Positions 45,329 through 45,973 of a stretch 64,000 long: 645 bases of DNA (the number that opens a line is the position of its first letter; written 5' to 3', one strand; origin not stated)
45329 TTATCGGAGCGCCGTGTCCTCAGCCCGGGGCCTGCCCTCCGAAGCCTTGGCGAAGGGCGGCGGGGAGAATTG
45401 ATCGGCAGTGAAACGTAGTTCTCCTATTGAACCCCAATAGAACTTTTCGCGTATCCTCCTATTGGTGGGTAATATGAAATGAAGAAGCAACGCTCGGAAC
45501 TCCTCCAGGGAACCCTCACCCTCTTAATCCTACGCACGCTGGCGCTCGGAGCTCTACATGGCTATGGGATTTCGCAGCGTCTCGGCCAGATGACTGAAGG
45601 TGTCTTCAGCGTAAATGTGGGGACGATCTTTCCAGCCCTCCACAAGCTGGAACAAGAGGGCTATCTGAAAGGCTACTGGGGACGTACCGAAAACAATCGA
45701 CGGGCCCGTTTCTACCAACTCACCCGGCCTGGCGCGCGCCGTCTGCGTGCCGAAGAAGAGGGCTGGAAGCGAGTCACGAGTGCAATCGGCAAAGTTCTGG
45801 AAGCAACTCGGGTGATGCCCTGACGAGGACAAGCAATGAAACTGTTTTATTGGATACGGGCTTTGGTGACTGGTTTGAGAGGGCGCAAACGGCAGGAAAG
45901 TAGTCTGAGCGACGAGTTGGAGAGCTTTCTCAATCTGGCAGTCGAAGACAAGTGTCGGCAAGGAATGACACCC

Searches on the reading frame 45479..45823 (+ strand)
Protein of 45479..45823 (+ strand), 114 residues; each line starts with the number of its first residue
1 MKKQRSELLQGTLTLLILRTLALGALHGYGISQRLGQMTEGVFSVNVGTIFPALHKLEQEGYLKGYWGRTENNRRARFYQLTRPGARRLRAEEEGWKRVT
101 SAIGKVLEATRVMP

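Call 70: search_protein_families(library=ncbifam, proteins=[window:45479-45823:+], max_evalue=1e-10)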
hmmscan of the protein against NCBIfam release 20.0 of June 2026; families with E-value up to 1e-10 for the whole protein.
window:45479-45823:+ (114 aa): 2 families
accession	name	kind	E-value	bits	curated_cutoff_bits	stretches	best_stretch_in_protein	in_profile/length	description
TIGR03433.1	padR_acidobact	paralog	9.4e-38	128.4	101.8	1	9-108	1-100/101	PadR family transcriptional regulator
NF006931.0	PRK09416.1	equivalog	3.9e-12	46.5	112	1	14-94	45-120/135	PadR family transcriptional regulator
